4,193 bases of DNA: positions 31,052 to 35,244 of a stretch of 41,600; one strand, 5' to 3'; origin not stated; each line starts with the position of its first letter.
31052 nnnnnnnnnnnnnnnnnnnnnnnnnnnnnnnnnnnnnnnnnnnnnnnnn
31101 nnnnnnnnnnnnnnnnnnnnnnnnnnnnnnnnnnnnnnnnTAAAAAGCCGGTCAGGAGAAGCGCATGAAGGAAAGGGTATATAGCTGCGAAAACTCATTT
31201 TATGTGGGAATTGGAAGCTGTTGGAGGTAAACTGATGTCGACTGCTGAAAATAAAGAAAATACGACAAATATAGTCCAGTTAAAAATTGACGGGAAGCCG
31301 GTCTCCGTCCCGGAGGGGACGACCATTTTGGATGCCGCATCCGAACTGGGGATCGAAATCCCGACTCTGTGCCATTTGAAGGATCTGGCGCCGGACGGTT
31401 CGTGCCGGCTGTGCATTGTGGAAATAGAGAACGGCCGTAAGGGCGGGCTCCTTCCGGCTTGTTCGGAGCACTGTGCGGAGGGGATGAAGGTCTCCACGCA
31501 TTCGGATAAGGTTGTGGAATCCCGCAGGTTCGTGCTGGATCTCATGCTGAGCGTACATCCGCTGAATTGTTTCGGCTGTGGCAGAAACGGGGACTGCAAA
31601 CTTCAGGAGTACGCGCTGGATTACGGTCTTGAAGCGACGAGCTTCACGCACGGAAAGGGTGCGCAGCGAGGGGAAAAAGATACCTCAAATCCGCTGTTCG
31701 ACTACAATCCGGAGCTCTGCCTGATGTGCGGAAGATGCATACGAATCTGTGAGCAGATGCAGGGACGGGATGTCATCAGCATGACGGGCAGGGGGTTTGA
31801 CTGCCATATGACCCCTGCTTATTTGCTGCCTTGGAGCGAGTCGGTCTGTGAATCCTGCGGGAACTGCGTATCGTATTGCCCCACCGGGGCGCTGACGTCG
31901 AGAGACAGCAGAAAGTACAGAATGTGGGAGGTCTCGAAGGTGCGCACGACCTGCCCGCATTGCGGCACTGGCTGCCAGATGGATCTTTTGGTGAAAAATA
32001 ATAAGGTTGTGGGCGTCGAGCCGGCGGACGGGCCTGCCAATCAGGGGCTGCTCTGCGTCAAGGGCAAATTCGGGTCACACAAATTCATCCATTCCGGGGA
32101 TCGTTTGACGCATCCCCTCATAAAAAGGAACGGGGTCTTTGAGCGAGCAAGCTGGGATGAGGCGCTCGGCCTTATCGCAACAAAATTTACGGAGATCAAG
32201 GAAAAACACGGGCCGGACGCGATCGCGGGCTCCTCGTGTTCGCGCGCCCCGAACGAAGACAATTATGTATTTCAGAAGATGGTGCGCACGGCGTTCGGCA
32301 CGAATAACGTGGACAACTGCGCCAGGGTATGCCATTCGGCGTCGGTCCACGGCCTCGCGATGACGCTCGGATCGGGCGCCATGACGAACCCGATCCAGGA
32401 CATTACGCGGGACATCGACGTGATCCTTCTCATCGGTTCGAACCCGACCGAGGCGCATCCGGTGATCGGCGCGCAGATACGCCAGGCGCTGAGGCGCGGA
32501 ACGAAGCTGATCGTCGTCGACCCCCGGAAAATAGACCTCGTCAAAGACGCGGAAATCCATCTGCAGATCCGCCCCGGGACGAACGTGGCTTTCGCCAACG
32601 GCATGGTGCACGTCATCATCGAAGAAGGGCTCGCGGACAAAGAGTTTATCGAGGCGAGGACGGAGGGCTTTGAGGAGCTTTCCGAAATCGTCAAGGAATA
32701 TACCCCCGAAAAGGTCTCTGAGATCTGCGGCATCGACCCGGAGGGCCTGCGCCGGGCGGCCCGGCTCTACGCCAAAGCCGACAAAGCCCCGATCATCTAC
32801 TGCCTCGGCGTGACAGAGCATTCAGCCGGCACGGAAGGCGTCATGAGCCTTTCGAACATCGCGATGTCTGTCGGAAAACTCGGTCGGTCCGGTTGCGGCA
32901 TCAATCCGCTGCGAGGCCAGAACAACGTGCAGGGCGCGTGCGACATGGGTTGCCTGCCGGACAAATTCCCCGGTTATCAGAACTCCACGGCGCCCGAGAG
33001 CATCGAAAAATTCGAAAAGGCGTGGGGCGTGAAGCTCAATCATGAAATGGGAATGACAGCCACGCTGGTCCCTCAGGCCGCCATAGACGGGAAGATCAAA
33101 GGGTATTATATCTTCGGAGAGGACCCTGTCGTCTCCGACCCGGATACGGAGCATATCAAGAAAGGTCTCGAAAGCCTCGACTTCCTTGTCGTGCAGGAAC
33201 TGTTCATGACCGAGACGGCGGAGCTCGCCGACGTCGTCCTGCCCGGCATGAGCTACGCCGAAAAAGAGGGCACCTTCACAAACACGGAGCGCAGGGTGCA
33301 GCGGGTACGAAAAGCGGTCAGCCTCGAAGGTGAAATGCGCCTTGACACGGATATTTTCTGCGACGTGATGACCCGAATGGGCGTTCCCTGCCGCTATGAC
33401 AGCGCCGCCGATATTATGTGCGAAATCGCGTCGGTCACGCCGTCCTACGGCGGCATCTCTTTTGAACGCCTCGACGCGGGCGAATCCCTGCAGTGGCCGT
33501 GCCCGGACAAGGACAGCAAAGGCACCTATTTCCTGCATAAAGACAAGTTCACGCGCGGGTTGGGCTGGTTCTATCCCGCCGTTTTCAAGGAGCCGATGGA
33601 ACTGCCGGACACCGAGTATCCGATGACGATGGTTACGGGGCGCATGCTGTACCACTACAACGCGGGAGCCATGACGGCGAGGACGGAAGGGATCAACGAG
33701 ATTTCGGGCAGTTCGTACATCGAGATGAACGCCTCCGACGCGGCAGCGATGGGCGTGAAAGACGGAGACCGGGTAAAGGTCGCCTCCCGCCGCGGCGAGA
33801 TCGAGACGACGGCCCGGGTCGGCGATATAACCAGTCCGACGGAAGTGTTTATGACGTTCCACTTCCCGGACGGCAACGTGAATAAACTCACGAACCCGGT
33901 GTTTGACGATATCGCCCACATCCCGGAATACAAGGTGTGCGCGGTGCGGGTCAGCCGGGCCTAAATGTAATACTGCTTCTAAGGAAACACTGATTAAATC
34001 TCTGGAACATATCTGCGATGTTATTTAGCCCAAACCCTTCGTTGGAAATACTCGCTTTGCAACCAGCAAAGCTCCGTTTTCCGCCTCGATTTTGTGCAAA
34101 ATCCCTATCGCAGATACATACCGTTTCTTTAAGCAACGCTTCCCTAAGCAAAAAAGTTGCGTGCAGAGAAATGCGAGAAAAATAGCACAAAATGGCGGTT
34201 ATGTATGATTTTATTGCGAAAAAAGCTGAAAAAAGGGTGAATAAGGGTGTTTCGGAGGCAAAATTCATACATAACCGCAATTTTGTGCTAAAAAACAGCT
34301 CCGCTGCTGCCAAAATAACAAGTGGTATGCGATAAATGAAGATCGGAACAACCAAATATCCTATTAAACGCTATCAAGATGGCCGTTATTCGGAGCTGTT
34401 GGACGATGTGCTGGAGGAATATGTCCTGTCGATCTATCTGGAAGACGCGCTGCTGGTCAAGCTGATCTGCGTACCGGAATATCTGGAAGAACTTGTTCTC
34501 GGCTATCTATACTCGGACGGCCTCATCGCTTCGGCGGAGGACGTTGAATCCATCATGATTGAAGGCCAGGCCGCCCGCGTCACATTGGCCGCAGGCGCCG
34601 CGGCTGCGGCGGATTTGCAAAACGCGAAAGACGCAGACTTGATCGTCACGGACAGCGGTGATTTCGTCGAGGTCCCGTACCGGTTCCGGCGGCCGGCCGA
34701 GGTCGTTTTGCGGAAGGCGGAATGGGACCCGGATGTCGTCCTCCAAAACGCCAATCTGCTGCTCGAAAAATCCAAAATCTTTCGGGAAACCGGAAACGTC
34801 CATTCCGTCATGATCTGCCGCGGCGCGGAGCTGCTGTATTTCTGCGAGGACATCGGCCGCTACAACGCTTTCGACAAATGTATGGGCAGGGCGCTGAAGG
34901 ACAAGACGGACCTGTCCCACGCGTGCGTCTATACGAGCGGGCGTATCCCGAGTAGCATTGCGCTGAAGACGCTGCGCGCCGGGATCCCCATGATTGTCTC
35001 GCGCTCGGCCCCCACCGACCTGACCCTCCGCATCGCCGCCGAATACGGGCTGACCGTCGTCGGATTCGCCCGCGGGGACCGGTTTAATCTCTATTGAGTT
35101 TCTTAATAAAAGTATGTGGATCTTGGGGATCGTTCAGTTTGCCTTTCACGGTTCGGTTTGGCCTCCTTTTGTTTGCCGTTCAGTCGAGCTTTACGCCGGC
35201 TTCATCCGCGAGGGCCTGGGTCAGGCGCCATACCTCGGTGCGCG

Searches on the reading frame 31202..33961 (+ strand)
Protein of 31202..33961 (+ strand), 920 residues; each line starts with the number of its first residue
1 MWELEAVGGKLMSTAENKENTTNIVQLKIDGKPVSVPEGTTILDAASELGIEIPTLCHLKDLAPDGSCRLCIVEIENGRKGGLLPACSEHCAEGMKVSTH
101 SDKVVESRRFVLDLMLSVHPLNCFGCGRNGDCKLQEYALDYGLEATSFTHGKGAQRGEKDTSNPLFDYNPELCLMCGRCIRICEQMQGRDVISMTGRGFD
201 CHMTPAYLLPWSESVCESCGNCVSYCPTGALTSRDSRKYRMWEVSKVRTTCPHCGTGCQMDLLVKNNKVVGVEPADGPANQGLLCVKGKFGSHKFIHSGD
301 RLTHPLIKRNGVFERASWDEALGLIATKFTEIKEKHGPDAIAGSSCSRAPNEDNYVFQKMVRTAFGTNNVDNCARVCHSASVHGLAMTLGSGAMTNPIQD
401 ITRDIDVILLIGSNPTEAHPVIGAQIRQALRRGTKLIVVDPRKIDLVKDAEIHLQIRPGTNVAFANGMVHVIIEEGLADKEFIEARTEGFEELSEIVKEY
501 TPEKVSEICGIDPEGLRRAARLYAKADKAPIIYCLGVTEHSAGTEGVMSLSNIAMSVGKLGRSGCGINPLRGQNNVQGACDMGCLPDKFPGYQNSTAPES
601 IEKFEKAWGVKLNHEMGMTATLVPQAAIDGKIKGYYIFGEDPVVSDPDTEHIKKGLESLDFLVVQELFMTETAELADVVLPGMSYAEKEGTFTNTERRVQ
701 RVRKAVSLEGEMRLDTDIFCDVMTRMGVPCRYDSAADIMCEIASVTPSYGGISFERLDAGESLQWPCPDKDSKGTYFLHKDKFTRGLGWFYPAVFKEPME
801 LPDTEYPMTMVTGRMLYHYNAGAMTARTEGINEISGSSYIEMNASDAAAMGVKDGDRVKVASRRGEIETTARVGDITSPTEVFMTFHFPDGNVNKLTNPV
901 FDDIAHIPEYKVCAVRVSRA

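Call 11: search_protein_families(library=ncbifam, proteins=[window:31202-33961:+], max_evalue=0.00001)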
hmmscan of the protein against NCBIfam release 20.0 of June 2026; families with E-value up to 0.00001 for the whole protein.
window:31202-33961:+ (920 aa): 33 families (the best 25 are shown)
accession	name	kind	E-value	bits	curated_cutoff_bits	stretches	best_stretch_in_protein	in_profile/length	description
TIGR01591.1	Fdh-alpha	equivalog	6.2e-262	870.6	666.25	1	249-917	1-672/672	formate dehydrogenase subunit alpha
NF047855.1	AssmNtatRedNasC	equivalog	4.9e-153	511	1100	1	242-918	16-707/708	assimilatory nitrate reductase catalytic subunit NasC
TIGR01973.1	NuoG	equivalog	9.4e-103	345.1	470.05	1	27-718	1-602/606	NADH-quinone oxidoreductase subunit NuoG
NF041323.1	Nitr_red_NasA_Halo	equivalog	4.2e-98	329.6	1000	1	274-917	26-672/673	assimilatory nitrate reductase NasA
NF005895.0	PRK07860.1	equivalog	9.6e-94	314.9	802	1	14-747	7-679/811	NADH-quinone oxidoreductase subunit G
NF010055.0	PRK13532.1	equivalog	6.3e-84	282.7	904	3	247-487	43-291/830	nitrate reductase catalytic subunit NapA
TIGR01701.1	Fdhalpha-like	subfamily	6.6e-84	282.5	582.15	1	299-918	97-742/744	FdhF/YdeP family oxidoreductase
TIGR01553.1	formate-DH-alph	equivalog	7.3e-83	278.9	814.2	4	235-488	33-305/1009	formate dehydrogenase-N subunit alpha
TIGR01706.1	NAPA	equivalog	2.7e-80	270.8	930.55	3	247-487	43-291/830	periplasmic nitrate reductase subunit alpha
NF041513.1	formate_DH_Act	exception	8e-78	262.3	1400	4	247-489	43-297/1067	formate dehydrogenase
NF040763.1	FeFe_hydrog_A6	exception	7.5e-66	222.7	765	1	25-238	1-212/571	NADH-dependent [FeFe] hydrogenase, group A6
NF012032.0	PRK15488.1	equivalog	3e-57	194.2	694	1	217-728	14-529/759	thiosulfate reductase PhsA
NF005745.0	PRK07569.1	equivalog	4.3e-54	183.4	333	1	23-236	2-212/238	bidirectional hydrogenase complex protein HoxU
NF006305.0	PRK08493.1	equivalog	5.1e-53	180.3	591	1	25-272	2-263/819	NADH-quinone oxidoreductase subunit G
TIGR02166.1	dmsA_ynfE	subfamily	1.5e-48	165.5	777.7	1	241-732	40-563/794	DMSO/selenate family reductase complex A subunit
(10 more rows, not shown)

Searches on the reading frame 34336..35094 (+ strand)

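Call 11: search_protein_families(library=ncbifam, proteins=[window:34336-35094:+], max_evalue=0.00001)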
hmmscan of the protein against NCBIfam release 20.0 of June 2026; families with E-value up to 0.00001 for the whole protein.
window:34336-35094:+ (253 aa): 2 families
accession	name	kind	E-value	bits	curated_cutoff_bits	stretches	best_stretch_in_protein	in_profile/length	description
NF001943.0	PRK00724.1-2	equivalog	1.3e-45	155.6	269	1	5-253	5-266/274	formate dehydrogenase accessory sulfurtransferase FdhD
TIGR00129.1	fdhD_narQ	equivalog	1.8e-45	155.2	140.9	1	23-253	3-229/237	formate dehydrogenase accessory sulfurtransferase FdhD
